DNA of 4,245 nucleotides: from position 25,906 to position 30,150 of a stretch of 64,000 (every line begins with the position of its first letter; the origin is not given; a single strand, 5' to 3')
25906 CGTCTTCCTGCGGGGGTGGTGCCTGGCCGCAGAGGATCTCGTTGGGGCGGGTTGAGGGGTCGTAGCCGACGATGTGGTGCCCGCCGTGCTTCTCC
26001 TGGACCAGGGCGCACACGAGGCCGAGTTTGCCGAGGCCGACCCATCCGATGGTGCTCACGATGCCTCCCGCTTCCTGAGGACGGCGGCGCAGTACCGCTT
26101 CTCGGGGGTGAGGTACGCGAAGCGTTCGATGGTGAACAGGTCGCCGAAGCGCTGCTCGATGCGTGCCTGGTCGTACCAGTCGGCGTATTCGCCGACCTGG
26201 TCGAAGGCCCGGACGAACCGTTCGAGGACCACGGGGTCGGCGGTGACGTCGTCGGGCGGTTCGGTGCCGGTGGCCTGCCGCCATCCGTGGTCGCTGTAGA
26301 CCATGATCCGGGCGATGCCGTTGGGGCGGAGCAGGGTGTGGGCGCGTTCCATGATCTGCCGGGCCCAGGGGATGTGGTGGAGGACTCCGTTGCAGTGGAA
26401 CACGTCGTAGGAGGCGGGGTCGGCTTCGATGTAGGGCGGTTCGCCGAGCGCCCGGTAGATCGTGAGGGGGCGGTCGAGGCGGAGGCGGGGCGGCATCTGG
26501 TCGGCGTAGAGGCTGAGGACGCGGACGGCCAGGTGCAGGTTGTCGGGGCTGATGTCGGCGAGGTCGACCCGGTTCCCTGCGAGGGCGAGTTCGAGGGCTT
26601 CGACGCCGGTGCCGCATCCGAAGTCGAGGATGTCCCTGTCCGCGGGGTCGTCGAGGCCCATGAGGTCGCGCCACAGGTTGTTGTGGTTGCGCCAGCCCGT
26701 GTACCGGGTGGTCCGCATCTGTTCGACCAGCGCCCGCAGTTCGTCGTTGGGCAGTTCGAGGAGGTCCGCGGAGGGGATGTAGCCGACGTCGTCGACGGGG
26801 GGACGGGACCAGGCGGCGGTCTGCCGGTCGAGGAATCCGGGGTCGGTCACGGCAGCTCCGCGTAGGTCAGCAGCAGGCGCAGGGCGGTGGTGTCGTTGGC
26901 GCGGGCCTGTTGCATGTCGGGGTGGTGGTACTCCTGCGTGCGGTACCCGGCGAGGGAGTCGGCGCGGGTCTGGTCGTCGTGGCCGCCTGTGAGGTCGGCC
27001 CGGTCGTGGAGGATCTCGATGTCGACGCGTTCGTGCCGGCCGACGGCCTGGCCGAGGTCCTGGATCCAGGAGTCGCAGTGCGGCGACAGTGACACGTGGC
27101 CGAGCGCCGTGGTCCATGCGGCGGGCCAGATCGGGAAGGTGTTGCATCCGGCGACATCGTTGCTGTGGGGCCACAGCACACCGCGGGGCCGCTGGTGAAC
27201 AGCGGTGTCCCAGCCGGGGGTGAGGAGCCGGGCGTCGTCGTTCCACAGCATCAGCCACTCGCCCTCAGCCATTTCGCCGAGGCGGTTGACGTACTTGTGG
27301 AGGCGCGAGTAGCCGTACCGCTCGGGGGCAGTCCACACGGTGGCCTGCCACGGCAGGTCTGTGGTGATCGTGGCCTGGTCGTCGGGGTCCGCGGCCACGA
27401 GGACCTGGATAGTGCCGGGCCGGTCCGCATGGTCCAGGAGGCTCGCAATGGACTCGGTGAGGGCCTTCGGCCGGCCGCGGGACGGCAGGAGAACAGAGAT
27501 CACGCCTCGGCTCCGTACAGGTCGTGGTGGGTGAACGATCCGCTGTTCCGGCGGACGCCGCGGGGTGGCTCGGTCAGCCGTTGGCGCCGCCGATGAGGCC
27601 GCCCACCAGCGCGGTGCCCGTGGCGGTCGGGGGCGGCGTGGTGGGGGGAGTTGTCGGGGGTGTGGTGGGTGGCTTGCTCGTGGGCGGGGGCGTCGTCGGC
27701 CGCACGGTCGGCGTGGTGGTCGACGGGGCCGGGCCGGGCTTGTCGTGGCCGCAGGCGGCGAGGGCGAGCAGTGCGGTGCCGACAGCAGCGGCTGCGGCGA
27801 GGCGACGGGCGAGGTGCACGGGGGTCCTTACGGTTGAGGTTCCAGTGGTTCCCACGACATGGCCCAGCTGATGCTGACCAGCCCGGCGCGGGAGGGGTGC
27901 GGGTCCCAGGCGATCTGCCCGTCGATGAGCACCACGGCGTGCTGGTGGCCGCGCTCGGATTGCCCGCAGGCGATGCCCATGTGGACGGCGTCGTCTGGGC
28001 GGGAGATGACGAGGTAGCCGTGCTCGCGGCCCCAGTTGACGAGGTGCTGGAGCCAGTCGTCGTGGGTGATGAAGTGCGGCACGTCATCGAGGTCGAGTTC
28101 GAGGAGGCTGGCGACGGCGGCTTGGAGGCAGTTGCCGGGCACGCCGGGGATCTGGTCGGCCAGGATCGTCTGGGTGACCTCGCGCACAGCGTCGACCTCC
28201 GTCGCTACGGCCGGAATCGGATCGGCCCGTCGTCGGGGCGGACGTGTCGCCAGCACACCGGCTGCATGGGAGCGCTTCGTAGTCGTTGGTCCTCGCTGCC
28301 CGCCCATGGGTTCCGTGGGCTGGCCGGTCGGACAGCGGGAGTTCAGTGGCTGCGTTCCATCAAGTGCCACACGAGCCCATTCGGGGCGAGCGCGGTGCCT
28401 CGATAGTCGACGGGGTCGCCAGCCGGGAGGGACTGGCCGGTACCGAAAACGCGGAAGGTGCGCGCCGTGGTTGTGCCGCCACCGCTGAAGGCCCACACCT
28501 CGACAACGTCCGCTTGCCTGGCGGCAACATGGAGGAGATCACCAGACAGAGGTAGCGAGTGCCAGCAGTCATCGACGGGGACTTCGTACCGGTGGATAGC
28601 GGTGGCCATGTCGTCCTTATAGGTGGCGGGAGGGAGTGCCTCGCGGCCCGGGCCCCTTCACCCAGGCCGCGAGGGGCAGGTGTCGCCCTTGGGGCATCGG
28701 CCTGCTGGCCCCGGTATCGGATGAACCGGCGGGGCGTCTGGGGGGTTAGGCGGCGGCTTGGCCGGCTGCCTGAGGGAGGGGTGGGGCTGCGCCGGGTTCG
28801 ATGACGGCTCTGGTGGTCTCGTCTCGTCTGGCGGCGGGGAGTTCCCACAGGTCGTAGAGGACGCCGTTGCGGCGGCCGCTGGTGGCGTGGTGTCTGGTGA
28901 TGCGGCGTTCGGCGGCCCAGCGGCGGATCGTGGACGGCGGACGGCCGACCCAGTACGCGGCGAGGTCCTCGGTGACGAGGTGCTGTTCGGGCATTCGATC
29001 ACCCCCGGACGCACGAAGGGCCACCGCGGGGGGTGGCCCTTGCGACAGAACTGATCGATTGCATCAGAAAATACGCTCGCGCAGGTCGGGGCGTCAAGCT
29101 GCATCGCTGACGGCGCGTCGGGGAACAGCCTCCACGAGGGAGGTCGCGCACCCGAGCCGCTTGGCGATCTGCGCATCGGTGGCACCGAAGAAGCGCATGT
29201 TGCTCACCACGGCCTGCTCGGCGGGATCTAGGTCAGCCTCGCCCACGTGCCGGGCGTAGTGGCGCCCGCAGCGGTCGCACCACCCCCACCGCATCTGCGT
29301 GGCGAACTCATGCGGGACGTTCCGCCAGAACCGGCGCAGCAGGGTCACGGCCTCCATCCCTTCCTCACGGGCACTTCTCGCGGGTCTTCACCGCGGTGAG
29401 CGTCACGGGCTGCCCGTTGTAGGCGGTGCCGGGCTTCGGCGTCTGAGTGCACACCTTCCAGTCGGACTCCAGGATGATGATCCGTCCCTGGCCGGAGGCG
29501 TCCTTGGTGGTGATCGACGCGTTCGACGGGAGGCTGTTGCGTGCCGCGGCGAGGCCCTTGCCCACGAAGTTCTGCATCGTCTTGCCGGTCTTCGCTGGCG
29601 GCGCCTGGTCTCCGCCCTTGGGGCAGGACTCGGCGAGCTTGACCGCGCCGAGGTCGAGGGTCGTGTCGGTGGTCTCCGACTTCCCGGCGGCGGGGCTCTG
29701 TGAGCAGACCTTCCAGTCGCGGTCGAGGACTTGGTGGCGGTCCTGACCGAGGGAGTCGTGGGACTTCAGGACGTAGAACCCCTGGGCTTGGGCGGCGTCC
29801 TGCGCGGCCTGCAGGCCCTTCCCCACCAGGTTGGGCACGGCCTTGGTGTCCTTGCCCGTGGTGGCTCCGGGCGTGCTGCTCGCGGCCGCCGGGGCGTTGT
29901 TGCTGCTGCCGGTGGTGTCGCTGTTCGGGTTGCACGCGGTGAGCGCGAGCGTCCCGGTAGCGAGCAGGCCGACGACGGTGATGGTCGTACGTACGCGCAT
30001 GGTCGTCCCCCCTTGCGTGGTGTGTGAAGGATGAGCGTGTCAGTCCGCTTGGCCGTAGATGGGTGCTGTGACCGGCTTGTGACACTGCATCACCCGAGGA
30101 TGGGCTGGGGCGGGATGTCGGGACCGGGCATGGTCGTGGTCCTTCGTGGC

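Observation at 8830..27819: Candidate virion-glycosylation system with four glycosyltransferases, its own nucleotide-sugar dehydrogenase and two methyltransferases in the late operon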

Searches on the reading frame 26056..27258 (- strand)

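Call 7: search_protein_families(library=pfam, proteins=[window:26056-27258:-], max_evalue=0.01)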
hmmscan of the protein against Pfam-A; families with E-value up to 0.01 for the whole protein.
window:26056-27258:- (400 aa): 6 families
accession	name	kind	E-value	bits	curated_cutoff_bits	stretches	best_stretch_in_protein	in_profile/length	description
PF08242.18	Methyltransf_12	-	5.1e-14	53.2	30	1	211-315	1-97/98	Methyltransferase domain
PF13489.12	Methyltransf_23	-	4.2e-13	49.8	27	1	200-329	16-128/164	Methyltransferase domain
PF13649.12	Methyltransf_25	-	6.8e-10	39.9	27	1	210-314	1-97/97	Methyltransferase domain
PF08241.18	Methyltransf_11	-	1.3e-09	39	21.2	1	211-316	1-93/95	Methyltransferase domain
PF13847.12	Methyltransf_31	-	2.9e-08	33.9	27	1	281-319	72-110/145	Methyltransferase domain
PF05175.20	MTS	-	0.00056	20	23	1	202-245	27-72/170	Methyltransferase small domain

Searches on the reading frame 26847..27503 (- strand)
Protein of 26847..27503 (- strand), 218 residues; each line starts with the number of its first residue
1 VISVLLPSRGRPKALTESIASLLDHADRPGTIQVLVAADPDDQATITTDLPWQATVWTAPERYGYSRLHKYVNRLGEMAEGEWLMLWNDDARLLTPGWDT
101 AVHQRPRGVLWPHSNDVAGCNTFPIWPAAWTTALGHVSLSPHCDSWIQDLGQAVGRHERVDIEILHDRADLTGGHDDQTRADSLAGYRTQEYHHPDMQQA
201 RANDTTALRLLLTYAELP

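Call 7: search_protein_families(library=pfam, proteins=[window:26847-27503:-], max_evalue=0.01)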
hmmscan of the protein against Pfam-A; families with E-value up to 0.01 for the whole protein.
window:26847-27503:- (218 aa): 0 families

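Call 9: search_protein_families(library=phrogs, proteins=[window:26847-27503:-], max_evalue=0.01)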
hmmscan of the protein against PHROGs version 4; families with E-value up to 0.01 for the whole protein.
window:26847-27503:- (218 aa): 1 family
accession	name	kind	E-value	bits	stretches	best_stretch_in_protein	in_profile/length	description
phrog_14945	-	moron, auxiliary metabolic gene and host takeover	2.3e-06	28.3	1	2-193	6-198/218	glycosyltransferase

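Call 17: search_protein_families(library=ncbifam, proteins=[window:26847-27503:-], max_evalue=0.01)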
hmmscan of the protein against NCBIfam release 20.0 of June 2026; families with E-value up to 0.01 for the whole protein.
window:26847-27503:- (218 aa): 0 families

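Call 46: search_solved_structures(query=A3, max_evalue=1)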
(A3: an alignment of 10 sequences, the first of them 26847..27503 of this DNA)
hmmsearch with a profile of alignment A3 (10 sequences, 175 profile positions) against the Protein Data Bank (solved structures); distinct sequences matched with E-value up to 1: 10.
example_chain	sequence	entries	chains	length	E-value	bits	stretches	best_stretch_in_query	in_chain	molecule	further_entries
9jma_A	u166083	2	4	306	0.00026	24.3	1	1-96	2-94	GalNAc(5)-diNAcBac-PP-undecaprenol beta-1,3-glucosyltransferase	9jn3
5tz8_A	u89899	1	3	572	0.00035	23.9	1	3-124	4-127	Glycosyl transferase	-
5tze_C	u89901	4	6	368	0.00057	23.2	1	3-124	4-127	Glycosyl transferase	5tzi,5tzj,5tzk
6h1j_A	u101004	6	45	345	0.039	17.2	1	2-96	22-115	Probable ss-1,3-N-acetylglucosaminyltransferase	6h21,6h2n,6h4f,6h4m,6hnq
1h7l_A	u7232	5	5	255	0.07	16.4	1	2-101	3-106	SPORE COAT POLYSACCHARIDE BIOSYNTHESIS PROTEIN SPSA | PROTEIN (SPORE COAT POLYSACCHARIDE BIOSYNTHESIS PROTEIN SPSA)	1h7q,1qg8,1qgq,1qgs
8bz4_A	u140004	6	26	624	0.29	14.4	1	2-100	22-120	Glycosyltransferase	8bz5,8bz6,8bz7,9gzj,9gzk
8bz8_A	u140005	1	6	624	0.29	14.4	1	2-100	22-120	Glycosyltransferase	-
6yv7_B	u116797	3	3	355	0.47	13.7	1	2-95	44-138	Glycosyl transferase, family 2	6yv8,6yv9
6yv7_A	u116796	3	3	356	0.47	13.7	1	2-95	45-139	Glycosyl transferase, family 2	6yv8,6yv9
3bcv_A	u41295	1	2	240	0.8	13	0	2-98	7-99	Putative glycosyltransferase protein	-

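Call 116: search_protein_families(library=padloc, proteins=[window:26847-27503:-], max_evalue=0.001)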
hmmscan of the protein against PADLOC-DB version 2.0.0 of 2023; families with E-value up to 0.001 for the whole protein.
window:26847-27503:- (218 aa): 0 families

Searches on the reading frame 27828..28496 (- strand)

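Call 9: search_protein_families(library=phrogs, proteins=[window:27828-28496:-], max_evalue=0.01)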
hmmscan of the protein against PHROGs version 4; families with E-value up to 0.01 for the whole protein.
window:27828-28496:- (222 aa): 1 family
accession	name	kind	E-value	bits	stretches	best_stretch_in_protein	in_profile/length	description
phrog_5845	-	unknown function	3.8e-35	122.3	1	100-218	12-147/170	-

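Call 114: search_protein_families(library=pfam, proteins=[window:27828-28496:-], max_evalue=0.001)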
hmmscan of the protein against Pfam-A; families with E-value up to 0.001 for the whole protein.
window:27828-28496:- (222 aa): 0 families

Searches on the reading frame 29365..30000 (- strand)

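Call 114: search_protein_families(library=pfam, proteins=[window:29365-30000:-], max_evalue=0.001)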
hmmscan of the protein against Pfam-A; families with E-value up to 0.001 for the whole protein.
window:29365-30000:- (211 aa): 1 family
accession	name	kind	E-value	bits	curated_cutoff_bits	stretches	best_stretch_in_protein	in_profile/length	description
PF03793.24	PASTA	-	1.1e-09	38.5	23.2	1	54-117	2-60/64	PASTA domain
